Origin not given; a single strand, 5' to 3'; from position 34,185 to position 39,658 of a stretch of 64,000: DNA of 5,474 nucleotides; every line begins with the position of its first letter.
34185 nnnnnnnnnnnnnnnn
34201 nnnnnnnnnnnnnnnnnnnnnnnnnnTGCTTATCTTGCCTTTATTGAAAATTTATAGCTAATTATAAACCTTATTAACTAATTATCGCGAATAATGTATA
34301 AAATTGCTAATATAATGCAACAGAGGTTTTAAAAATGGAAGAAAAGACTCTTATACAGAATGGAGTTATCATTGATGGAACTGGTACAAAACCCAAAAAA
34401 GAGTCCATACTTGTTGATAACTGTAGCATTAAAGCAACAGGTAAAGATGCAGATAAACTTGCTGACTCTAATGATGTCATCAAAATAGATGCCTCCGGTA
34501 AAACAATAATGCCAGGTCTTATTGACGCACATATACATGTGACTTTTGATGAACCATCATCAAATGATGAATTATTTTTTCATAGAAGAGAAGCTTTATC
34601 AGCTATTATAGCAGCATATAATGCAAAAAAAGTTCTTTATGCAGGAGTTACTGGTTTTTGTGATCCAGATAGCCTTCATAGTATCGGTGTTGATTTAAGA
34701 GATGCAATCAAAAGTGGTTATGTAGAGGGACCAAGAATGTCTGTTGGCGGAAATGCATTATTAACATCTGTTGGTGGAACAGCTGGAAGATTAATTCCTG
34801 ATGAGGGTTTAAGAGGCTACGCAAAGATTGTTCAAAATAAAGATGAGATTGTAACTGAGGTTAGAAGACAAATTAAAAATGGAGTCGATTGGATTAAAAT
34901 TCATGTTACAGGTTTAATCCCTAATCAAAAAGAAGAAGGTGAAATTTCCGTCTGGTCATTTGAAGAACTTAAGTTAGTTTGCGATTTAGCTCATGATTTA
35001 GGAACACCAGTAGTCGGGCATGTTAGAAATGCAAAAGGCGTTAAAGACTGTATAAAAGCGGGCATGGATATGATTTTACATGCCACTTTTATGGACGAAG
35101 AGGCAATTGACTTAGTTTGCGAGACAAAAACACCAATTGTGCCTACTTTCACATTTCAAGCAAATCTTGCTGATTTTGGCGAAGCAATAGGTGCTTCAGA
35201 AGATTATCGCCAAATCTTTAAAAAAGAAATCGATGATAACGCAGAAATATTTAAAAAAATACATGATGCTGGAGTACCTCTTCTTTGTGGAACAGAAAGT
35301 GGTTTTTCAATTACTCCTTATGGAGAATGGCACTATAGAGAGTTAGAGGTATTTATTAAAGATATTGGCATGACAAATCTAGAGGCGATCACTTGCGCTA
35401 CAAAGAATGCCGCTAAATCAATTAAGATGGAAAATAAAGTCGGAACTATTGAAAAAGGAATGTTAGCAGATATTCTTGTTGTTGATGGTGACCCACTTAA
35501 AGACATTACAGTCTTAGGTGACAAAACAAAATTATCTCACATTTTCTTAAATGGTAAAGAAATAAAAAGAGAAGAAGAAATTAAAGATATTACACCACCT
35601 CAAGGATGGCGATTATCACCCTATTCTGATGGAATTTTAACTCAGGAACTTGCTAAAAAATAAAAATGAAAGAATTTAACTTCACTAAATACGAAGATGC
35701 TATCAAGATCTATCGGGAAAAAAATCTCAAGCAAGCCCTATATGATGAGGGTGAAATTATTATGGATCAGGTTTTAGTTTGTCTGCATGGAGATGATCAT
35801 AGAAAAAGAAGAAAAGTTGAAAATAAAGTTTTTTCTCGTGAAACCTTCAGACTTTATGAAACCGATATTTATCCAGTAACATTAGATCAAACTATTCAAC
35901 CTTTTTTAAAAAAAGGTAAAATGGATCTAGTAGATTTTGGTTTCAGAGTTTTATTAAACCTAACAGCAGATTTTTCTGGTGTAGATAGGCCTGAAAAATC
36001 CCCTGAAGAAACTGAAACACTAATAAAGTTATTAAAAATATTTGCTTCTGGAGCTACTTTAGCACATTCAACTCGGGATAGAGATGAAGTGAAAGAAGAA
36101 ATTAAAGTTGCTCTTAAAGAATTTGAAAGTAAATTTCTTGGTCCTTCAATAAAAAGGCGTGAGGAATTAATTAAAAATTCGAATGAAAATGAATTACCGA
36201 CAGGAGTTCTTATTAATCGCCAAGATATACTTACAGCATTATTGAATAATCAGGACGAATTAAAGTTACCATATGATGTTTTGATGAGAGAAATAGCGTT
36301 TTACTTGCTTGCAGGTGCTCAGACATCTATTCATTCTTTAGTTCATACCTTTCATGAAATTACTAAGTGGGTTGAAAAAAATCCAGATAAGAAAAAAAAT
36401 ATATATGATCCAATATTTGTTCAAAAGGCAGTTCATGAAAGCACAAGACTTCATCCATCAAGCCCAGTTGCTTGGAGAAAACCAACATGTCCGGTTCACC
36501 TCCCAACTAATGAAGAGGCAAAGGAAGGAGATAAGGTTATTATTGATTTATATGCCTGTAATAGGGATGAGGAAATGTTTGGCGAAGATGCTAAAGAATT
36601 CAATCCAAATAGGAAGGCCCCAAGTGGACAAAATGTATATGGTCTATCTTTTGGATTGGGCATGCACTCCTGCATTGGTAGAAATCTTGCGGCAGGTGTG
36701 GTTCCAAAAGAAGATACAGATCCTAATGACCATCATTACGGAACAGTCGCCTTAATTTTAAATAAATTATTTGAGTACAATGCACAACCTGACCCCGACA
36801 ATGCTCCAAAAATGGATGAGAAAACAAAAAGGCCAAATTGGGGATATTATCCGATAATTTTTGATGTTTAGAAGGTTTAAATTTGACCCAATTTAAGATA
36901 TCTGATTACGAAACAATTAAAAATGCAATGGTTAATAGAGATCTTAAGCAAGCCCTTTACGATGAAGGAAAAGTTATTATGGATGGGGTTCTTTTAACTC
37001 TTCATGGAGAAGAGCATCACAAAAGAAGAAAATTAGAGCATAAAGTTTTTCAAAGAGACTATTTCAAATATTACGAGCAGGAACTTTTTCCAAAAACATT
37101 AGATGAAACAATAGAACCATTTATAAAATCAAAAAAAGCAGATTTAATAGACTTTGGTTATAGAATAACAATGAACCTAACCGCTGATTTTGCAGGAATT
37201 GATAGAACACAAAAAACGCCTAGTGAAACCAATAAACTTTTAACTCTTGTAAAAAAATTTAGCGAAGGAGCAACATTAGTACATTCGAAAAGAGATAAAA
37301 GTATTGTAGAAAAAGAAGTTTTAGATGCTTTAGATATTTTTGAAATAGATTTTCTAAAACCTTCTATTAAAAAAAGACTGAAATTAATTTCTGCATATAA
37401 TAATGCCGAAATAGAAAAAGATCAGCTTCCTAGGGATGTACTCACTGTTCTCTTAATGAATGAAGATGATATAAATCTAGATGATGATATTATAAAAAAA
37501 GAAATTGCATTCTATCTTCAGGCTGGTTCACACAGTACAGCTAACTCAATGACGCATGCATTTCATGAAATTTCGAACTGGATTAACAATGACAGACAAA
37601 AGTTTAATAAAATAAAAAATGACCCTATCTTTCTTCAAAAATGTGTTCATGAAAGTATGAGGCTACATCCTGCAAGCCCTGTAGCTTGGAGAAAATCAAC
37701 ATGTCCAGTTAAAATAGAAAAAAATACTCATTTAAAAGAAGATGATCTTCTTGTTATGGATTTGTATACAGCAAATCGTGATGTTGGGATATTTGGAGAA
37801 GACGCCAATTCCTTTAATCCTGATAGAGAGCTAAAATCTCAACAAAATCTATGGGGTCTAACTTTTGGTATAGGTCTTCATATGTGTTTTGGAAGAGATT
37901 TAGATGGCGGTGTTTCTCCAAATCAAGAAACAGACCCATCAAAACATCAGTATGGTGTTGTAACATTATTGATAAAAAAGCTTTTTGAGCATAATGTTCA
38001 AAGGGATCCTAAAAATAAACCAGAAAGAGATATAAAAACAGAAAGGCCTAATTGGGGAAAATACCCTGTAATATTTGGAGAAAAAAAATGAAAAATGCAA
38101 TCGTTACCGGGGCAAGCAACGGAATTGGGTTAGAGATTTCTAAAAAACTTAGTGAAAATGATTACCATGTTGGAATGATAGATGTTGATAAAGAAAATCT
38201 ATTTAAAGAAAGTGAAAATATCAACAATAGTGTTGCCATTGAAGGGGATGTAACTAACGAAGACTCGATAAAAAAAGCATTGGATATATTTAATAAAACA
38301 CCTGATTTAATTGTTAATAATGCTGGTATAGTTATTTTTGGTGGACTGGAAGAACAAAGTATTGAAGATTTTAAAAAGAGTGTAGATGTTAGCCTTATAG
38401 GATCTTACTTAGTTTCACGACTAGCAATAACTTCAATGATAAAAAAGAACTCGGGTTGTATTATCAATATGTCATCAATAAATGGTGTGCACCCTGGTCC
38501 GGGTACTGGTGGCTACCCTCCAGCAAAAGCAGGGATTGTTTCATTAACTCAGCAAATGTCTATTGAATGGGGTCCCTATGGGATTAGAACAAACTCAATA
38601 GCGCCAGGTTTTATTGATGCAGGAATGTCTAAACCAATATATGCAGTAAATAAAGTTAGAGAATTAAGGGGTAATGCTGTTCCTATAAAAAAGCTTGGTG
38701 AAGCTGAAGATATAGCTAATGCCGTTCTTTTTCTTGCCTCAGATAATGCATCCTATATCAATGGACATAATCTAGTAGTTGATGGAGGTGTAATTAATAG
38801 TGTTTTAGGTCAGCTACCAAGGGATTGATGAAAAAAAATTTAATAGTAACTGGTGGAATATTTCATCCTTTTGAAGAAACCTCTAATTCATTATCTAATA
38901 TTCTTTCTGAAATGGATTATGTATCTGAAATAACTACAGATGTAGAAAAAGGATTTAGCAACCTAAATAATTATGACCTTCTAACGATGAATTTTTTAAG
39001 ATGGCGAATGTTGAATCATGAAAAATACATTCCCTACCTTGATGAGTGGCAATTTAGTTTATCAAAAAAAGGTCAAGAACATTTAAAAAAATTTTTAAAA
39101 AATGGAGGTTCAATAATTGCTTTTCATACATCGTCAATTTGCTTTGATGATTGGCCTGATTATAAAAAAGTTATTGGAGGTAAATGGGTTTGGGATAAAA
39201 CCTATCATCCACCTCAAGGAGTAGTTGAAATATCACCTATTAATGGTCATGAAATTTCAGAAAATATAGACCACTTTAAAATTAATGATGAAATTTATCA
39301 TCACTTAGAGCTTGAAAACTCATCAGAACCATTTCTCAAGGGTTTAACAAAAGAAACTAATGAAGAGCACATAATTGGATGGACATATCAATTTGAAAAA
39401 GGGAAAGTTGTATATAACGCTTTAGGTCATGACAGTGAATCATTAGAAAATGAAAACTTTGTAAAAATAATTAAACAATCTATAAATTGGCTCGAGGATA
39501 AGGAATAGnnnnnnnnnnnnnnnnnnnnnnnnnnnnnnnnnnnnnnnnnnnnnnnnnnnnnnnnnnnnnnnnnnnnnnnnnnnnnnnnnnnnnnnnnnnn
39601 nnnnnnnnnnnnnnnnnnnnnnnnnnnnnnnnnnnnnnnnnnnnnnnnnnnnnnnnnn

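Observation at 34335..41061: Tightly coupled amidohydrolase - P450 - P450 - SDR - ThuA-like - SDR operon (plus convergent SDR) with no redox partner: candidate uncharacterised oxidative pathway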

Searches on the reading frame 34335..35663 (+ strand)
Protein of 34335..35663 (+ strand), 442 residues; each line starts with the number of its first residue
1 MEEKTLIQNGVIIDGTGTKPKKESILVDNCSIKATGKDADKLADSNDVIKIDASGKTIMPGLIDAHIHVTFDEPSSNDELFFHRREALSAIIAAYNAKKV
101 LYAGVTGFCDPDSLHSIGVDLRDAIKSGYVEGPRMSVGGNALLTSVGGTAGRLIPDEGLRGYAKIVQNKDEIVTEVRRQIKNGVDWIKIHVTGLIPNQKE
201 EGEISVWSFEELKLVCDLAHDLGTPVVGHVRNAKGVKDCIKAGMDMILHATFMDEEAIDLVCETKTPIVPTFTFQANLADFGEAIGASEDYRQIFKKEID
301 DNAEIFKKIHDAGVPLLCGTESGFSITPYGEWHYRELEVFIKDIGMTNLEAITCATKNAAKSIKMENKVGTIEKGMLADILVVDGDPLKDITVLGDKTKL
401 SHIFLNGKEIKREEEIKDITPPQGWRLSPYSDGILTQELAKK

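Call 3: search_protein_families(library=pfam, proteins=[window:34335-35663:+])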
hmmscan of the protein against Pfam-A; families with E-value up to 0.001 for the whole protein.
window:34335-35663:+ (442 aa): 2 families
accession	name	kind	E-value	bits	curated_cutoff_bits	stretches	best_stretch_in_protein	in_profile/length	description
PF01979.26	Amidohydro_1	-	1.2e-33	117.3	25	1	57-409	1-344/345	Amidohydrolase family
PF07969.17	Amidohydro_3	-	6e-14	52.8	29.7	2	333-389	394-450/472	Amidohydrolase family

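Call 4: search_protein_families(library=ncbifam, proteins=[window:34335-35663:+])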
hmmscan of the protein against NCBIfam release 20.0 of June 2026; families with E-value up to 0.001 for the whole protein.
window:34335-35663:+ (442 aa): 53 families (the best 25 are shown)
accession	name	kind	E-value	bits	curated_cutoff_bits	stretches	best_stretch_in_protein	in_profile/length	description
NF051886.1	XaaProDiPepCaul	equivalog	9.3e-71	238.9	500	1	17-396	13-386/398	Xaa-Pro dipeptidase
NF006056.0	PRK08204.1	subfamily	4.5e-15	55.4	391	2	2-69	2-67/449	hypothetical protein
TIGR01224.1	hutI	equivalog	4.9e-15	55.2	298.15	2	22-73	3-53/377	imidazolonepropionase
NF009060.0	PRK12394.1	equivalog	1.1e-13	50.8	442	2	1-73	1-69/381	metallo-dependent hydrolase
NF011990.0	PRK15446.2-6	subfamily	9.7e-12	44.3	233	2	350-414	330-386/390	alpha-D-ribose 1-methylphosphonate 5-triphosphate diphosphatase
NF006689.0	PRK09237.1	equivalog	1.2e-11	43.9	371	2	4-71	4-68/383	amidohydrolase/deacetylase family metallohydrolase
NF006843.0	PRK09357.2-4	equivalog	4.8e-11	42.2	786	1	4-70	2-63/431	dihydroorotase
NF005557.0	PRK07228.1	equivalog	2.3e-10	39.8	522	2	346-393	337-384/445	5'-deoxyadenosine deaminase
TIGR02967.1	guan_deamin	equivalog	2.9e-10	39.7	375.4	1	346-386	323-363/401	guanine deaminase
NF005540.0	PRK07203.1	equivalog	4.4e-10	38.8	444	1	6-69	3-68/444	putative aminohydrolase SsnA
NF005552.0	PRK07213.1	equivalog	5.7e-10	38.6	294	1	6-70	3-60/382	chlorohydrolase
TIGR02033.1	D-hydantoinase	equivalog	6.3e-10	38.6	393.25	1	6-71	2-62/454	dihydropyrimidinase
NF006679.0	PRK09228.1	subfamily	2.2e-09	36.6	351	1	24-69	33-79/433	guanine deaminase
NF004995.0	PRK06380.1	subfamily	3.5e-09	36.1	567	1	5-71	3-65/418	metal-dependent hydrolase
NF006055.0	PRK08203.1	equivalog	4.2e-09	35.5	532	1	12-83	14-89/455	8-oxoguanine deaminase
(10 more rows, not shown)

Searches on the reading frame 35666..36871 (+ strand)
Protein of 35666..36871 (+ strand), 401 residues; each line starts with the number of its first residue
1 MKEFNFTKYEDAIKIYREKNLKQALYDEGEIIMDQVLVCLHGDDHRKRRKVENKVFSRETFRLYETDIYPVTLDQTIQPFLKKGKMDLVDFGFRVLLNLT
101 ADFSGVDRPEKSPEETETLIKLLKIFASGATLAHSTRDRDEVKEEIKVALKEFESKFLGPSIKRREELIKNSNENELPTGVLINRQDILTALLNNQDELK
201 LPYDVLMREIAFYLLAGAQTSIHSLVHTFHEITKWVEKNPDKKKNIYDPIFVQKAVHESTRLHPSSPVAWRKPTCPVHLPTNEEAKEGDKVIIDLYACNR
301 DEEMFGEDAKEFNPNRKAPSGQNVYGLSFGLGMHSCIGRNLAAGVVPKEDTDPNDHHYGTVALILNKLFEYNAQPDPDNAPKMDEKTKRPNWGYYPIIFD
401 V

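Call 3: search_protein_families(library=pfam, proteins=[window:35666-36871:+])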
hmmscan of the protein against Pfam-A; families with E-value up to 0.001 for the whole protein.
window:35666-36871:+ (401 aa): 1 family
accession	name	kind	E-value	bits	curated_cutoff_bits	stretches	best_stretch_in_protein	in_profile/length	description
PF00067.27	p450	-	1.8e-18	67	22.8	1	251-342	323-417/462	Cytochrome P450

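Call 4: search_protein_families(library=ncbifam, proteins=[window:35666-36871:+])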
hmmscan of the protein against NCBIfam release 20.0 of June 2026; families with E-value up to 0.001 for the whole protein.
window:35666-36871:+ (401 aa): 8 families
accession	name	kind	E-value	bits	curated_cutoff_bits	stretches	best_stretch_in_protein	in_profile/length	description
TIGR04538.1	P450_cycloAA_1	subfamily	2.4e-18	66.1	500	1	6-342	35-351/395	cytochrome P450, cyclodipeptide synthase-associated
NF041177.1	Cyp119_Thmprot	equivalog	6.9e-10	38.2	680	1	210-342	205-325/368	cytochrome P450 Cyp119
TIGR04458.1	CYP450_TxtE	equivalog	2.5e-09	36.3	500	1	238-343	261-361/403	4-nitrotryptophan synthase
NF050147.1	aminopyruv_ApyO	equivalog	6.1e-08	31.7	525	1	241-346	278-382/444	RiPP biosynthesis cytochrome P450 ApyO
NF041802.1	P450_SolI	exception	3.8e-07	28.9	850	1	187-342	234-380/424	solanimycin biosynthesis cytochrome P450 SolI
NF045812.1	PentlenOxigase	equivalog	3e-06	26.4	800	0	225-340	261-392/444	pentalenene oxygenase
NF053744.1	FAProxCypCBc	equivalog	3.9e-06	25.7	600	0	237-325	259-347/416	CYP152 family fatty-acid peroxygenase CypC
NF045816.1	PentlenlactSyn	equivalog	7.7e-05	21.6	700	1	247-342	258-351/396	pentalenolactone synthase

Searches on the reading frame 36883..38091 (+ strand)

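Call 3: search_protein_families(library=pfam, proteins=[window:36883-38091:+])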
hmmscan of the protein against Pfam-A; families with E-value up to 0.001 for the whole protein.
window:36883-38091:+ (402 aa): 1 family
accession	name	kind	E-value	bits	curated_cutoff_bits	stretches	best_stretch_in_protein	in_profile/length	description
PF00067.27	p450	-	2.2e-16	60.1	22.8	1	7-340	50-416/462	Cytochrome P450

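Call 4: search_protein_families(library=ncbifam, proteins=[window:36883-38091:+])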
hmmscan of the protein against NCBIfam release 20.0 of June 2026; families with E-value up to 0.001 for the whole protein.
window:36883-38091:+ (402 aa): 7 families
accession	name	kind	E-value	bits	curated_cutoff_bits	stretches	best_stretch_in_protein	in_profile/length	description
TIGR04538.1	P450_cycloAA_1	subfamily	1.1e-20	73.8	500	1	4-338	33-348/395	cytochrome P450, cyclodipeptide synthase-associated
NF041802.1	P450_SolI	exception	8.2e-11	41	850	1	184-338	233-377/424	solanimycin biosynthesis cytochrome P450 SolI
NF041177.1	Cyp119_Thmprot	equivalog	1.5e-10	40.4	680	1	161-340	163-324/368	cytochrome P450 Cyp119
NF053744.1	FAProxCypCBc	equivalog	1.1e-08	34.1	600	1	37-324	84-347/416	CYP152 family fatty-acid peroxygenase CypC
NF050147.1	aminopyruv_ApyO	equivalog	1.8e-07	30.2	525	1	37-340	80-377/444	RiPP biosynthesis cytochrome P450 ApyO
NF045812.1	PentlenOxigase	equivalog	1.1e-06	27.7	800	1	167-337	207-390/444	pentalenene oxygenase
TIGR04458.1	CYP450_TxtE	equivalog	5.6e-06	25.3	500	1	240-340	265-359/403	4-nitrotryptophan synthase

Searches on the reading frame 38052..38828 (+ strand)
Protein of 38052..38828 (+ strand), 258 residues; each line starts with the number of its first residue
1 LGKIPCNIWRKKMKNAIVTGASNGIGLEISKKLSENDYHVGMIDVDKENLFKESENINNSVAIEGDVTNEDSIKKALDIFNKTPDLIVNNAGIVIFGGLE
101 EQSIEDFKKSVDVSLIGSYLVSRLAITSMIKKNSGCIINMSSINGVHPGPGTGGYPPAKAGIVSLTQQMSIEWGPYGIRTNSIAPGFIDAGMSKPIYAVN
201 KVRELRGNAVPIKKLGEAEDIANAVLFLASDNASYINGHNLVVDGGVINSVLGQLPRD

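Call 3: search_protein_families(library=pfam, proteins=[window:38052-38828:+])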
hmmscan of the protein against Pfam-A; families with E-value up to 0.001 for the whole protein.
window:38052-38828:+ (258 aa): 5 families
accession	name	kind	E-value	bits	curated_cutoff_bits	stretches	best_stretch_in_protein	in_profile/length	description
PF13561.12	adh_short_C2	-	9.7e-54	182.9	27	1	20-247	1-235/236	Enoyl-(Acyl carrier protein) reductase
PF00106.31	adh_short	-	1.7e-42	145.5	26.6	1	14-196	1-190/195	short chain dehydrogenase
PF01370.27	Epimerase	-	2.8e-05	24.1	20.9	1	17-107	2-87/240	NAD dependent epimerase/dehydratase family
PF01073.25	3Beta_HSD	-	9.7e-05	22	22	1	17-102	1-86/280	3-beta hydroxysteroid dehydrogenase/isomerase family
PF08659.16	KR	-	0.00013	22.4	22.6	1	17-166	4-160/180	KR domain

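Call 4: search_protein_families(library=ncbifam, proteins=[window:38052-38828:+])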
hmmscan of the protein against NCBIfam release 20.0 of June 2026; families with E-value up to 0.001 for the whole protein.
window:38052-38828:+ (258 aa): 233 families (the best 25 are shown)
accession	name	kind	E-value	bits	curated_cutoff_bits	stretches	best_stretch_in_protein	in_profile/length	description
NF005559.1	PRK07231.1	subfamily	1e-56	192.2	215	1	13-248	4-248/249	glucose 1-dehydrogenase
NF004198.0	PRK05653.1-3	equivalog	1.2e-54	185.4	296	1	12-247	6-246/248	3-oxoacyl-ACP reductase FabG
TIGR01830.1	3oxo_ACP_reduc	equivalog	5.9e-53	180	297.75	1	16-247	1-238/239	3-oxoacyl-[acyl-carrier-protein] reductase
NF052558.1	MBtsdlDhBudC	equivalog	1.4e-52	178.7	270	1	14-249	4-243/250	meso-2,3-butanediol dehydrogenase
NF009466.0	PRK12826.1-2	subfamily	1.6e-52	178.4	222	1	14-247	4-244/248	3-oxoacyl-ACP reductase FabG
NF005067.0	PRK06484.1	equivalog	1.5e-51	175.5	713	1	12-248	8-252/524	short chain dehydrogenase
NF004791.0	PRK06138.1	equivalog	2.5e-49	167.9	312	1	13-248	5-250/252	SDR family oxidoreductase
NF004197.0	PRK05653.1-1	equivalog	5.4e-47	160.5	332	1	13-248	7-247/249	3-oxoacyl-ACP reductase FabG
NF005309.0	PRK06841.1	subfamily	8.9e-47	159.7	286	1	14-246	16-251/255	GolD/DthD family dehydrogenase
NF009464.0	PRK12824.1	subfamily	2.6e-46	158.3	269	1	13-247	2-242/245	3-oxoacyl-ACP reductase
NF006070.0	PRK08213.1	subfamily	7e-46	156.8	279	1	12-247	11-256/259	gluconate 5-dehydrogenase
NF004199.0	PRK05653.1-4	equivalog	7.2e-45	153.5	301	1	14-247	6-245/247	3-oxoacyl-ACP reductase FabG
NF004818.0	PRK06172.1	equivalog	7.8e-45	153.2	336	1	14-248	8-251/253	SDR family oxidoreductase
NF005893.0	PRK07856.1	equivalog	9.3e-45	152.9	255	1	12-246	8-240/255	SDR family oxidoreductase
NF005488.0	PRK07097.1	equivalog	1.1e-44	152.5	369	1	11-251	8-261/266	gluconate 5-dehydrogenase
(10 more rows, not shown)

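Call 56: search_solved_structures(query=window:38052-38828:+, max_evalue=1e-30)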
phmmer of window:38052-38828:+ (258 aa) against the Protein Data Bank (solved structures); distinct sequences matched with E-value up to 1e-30: 41.
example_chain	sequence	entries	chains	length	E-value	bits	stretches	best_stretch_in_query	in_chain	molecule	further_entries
4nbu_A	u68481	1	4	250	1.5e-38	135.8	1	10-248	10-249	3-oxoacyl-(Acyl-carrier-protein) reductase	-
3osu_A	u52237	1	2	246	2.8e-35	125.1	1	11-247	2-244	3-oxoacyl-[acyl-carrier-protein] reductase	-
3sj7_A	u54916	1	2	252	5.8e-35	124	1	13-247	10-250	3-oxoacyl-(Acyl-carrier-protein) reductase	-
3f9i_A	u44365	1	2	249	6.3e-35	123.9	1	14-248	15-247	3-oxoacyl-[acyl-carrier-protein] reductase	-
9ng1_A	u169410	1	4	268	3e-34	121.7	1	13-247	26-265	2,3-dihydroxy-2,3-dihydro-p-cumate dehydrogenase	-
2uvd_A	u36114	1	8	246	4.2e-34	121.2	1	12-248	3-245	3-OXOACYL-(ACYL-CARRIER-PROTEIN) REDUCTASE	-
4jro_A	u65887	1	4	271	5.2e-34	120.9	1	12-248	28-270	FabG protein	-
4ni5_A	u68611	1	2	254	5.5e-34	120.8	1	10-247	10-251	Oxidoreductase, short-chain dehydrogenase/reductase family protein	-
2hq1_A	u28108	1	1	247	6.9e-34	120.5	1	12-248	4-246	Glucose/ribitol dehydrogenase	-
5itv_A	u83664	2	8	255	1.5e-33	119.4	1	14-247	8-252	Dihydroanticapsin 7-dehydrogenase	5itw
6xew_A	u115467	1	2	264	2.9e-33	118.5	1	14-248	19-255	2,3-butanediol dehydrogenase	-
6vsp_A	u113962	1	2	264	3.5e-33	118.2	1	14-248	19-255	2,3-butanediol dehydrogenase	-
4qec_A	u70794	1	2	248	3.5e-33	118.2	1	14-249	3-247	ElxO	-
6uds_A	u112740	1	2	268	4.3e-33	117.9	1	7-247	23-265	3-oxoacyl-(Acyl-carrier-protein) reductase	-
5gwr_A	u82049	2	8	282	9.8e-33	116.7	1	14-246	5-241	4-hydroxyisolecuine dehydrogenase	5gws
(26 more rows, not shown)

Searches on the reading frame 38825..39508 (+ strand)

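Call 3: search_protein_families(library=pfam, proteins=[window:38825-39508:+])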
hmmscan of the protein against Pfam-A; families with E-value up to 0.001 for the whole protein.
window:38825-39508:+ (227 aa): 1 family
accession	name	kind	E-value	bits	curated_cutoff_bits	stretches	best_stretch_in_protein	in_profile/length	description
PF06283.17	ThuA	-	9.9e-22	78.6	33.4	1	7-222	4-208/209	Trehalose utilisation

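Call 4: search_protein_families(library=ncbifam, proteins=[window:38825-39508:+])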
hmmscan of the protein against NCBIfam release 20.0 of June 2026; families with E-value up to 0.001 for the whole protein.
window:38825-39508:+ (227 aa): 0 families
